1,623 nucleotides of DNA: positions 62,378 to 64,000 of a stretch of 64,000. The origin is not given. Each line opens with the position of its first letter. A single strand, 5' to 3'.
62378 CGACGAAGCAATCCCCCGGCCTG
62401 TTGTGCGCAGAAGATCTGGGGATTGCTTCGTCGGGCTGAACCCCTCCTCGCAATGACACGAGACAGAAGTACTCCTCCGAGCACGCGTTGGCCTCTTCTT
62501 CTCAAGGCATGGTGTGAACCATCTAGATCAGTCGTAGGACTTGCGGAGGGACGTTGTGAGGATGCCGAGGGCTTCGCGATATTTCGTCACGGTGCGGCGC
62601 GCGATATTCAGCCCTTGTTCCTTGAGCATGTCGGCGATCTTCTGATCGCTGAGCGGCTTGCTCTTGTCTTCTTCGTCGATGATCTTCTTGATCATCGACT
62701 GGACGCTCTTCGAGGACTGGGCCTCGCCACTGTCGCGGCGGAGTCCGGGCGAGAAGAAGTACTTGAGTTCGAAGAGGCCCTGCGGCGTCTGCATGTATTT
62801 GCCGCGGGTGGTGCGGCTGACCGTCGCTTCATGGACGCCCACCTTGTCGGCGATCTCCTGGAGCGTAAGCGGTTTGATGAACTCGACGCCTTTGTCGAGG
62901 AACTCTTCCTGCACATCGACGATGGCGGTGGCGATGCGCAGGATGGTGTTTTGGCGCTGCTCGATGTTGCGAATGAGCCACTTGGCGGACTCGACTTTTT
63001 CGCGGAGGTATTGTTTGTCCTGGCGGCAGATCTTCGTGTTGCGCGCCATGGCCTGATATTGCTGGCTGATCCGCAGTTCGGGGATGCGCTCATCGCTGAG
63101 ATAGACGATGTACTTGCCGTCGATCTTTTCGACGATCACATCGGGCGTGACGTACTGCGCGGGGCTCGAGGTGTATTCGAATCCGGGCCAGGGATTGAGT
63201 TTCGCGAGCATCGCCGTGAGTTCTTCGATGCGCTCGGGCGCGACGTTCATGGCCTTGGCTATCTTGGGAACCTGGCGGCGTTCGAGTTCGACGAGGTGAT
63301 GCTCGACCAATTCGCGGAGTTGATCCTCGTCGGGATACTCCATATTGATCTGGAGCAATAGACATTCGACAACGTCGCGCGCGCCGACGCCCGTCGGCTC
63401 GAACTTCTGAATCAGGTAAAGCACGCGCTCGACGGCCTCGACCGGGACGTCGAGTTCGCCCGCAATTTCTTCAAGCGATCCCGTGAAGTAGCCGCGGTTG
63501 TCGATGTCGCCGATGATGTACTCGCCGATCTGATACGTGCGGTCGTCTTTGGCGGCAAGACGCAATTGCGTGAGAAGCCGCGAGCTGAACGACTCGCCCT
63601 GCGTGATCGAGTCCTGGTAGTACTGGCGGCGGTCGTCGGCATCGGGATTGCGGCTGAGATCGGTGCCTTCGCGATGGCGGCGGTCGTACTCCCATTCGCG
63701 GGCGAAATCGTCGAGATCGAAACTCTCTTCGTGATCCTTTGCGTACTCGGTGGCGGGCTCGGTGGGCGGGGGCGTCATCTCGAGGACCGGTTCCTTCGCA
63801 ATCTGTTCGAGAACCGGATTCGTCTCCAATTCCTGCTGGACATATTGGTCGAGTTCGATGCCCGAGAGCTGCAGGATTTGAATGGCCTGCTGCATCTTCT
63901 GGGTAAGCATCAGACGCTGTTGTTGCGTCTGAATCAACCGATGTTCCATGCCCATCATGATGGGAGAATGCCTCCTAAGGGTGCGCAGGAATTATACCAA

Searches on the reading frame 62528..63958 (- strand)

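Call 86: search_protein_families(library=pfam, proteins=[window:62528-63958:-], max_evalue=0.00001)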
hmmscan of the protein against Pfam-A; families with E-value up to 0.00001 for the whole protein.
window:62528-63958:- (476 aa): 3 families
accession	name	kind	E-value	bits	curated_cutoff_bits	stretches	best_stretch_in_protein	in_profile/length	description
PF04552.19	Sigma54_DBD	-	3.8e-64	215.7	22.8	1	316-473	2-159/160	Sigma-54, DNA binding domain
PF04963.19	Sigma54_CBD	-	2.9e-57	193.8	22.9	1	114-301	2-185/185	Sigma-54 factor, core binding domain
PF00309.25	Sigma54_AID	-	5.8e-15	55.3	23.8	1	7-51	1-45/46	Sigma-54 factor, Activator interacting domain (AID)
